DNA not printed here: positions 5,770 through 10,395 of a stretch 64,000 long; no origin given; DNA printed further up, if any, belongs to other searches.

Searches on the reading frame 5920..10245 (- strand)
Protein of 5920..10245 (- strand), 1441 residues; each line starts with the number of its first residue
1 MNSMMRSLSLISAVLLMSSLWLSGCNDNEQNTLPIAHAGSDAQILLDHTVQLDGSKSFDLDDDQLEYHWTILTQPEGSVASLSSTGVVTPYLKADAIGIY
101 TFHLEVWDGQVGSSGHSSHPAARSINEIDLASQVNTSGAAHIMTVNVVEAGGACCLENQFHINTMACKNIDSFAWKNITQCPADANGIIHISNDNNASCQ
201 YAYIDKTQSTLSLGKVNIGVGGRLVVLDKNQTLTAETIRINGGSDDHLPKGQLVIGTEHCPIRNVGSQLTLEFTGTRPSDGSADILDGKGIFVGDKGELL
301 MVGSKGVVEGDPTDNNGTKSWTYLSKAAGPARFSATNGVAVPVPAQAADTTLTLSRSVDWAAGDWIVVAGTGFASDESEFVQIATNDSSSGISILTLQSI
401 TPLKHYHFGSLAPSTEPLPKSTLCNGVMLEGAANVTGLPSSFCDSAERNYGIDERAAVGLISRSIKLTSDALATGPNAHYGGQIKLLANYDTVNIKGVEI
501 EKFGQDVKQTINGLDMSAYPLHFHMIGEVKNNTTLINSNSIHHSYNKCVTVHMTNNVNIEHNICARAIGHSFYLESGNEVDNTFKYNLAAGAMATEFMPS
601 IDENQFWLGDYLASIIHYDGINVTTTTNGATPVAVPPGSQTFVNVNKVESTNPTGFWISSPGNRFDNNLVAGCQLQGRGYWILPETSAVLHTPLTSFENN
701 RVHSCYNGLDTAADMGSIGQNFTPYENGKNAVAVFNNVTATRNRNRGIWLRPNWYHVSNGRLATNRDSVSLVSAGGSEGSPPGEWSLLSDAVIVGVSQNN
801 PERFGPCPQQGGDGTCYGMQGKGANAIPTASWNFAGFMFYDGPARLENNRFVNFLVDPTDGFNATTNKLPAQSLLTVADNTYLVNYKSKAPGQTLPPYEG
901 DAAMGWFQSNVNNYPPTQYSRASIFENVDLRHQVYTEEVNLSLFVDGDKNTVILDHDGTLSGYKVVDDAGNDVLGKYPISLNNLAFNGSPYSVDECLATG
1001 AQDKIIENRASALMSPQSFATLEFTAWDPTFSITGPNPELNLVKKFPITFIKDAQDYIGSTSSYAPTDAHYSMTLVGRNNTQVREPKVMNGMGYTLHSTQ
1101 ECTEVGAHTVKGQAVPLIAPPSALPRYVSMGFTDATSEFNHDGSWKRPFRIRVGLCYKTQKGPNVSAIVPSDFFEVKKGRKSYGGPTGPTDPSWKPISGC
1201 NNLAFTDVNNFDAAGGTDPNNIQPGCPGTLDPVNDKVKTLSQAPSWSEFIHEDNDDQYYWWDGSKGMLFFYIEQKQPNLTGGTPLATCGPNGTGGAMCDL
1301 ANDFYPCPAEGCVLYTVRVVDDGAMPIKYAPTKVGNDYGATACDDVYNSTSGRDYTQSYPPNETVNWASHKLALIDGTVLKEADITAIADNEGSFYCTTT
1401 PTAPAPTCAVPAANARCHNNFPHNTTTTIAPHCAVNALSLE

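Call 76: search_protein_families(library=pfam, proteins=[window:5920-10245:-], max_evalue=0.00001)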
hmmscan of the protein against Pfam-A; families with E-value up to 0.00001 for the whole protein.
window:5920-10245:- (1441 aa): 3 families
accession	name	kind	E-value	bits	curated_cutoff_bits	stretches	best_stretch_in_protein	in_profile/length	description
PF24606.1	CEMIP_beta-hel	-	6.8e-38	131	27.3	1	480-707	2-209/212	CEMIP beta-helix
PF10162.14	G8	-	8.4e-08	32.6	22.9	1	208-305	26-115/124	G8 domain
PF22352.2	K319L-like_PKD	-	1.6e-07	31.7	27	1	38-110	1-72/84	K319L-like, PKD domain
